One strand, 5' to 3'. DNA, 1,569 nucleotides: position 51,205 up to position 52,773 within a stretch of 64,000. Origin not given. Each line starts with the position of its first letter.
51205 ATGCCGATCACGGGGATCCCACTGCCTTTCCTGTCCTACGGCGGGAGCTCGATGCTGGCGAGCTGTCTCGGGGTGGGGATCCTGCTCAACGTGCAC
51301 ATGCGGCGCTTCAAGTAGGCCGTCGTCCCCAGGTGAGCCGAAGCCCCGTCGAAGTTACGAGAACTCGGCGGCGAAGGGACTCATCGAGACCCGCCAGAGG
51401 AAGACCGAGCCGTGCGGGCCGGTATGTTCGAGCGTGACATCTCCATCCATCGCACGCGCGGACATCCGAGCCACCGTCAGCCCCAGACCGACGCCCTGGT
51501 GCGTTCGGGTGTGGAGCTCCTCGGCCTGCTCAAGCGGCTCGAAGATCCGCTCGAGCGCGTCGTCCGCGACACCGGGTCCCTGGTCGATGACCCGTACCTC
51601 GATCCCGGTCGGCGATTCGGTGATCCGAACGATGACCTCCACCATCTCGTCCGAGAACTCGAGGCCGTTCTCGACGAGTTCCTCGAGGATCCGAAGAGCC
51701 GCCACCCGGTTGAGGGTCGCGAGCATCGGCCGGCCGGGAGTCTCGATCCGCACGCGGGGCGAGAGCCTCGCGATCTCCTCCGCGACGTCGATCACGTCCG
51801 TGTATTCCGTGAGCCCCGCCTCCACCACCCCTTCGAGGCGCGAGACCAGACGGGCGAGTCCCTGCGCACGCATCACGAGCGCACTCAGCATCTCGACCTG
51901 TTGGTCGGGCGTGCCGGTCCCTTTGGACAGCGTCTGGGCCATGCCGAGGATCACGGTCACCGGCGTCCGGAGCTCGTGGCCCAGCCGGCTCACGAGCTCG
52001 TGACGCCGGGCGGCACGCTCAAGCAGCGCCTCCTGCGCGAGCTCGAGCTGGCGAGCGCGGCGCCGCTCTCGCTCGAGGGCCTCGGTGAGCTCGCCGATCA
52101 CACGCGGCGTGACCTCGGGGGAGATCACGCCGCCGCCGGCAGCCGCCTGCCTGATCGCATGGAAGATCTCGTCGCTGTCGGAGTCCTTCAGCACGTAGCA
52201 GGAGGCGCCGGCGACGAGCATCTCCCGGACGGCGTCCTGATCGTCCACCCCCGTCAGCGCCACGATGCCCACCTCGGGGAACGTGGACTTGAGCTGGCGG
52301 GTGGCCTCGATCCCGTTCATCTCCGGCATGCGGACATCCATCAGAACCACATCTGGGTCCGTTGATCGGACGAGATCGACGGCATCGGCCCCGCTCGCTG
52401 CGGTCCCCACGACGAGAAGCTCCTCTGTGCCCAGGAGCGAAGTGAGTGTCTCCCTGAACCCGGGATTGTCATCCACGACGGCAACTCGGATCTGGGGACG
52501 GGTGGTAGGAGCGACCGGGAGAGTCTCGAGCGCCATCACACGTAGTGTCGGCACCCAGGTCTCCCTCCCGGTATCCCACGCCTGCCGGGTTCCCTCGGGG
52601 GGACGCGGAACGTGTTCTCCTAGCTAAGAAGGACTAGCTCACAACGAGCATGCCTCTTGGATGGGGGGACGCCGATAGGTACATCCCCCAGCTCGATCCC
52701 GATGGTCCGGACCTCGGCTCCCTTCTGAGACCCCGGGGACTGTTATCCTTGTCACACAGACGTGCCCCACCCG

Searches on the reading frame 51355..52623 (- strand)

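Call 46: search_protein_families(library=pfam, proteins=[window:51355-52623:-], max_evalue=0.01)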
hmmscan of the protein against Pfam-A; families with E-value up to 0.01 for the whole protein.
window:51355-52623:- (422 aa): 4 families
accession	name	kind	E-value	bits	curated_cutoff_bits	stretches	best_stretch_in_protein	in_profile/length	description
PF00072.30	Response_reg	-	4.4e-28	98.1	30.2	1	47-158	1-111/111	Response regulator receiver domain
PF02518.31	HATPase_c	-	8e-19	68.6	26.4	1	309-412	6-107/111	Histidine kinase-, DNA gyrase B-, and HSP90-like ATPase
PF00512.31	HisKA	-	1.4e-09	38.3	26.9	1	207-263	2-57/66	His Kinase A (phospho-acceptor) domain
PF13581.12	HATPase_c_2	-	0.0015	19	27.4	1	314-385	37-107/127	Histidine kinase-like ATPase domain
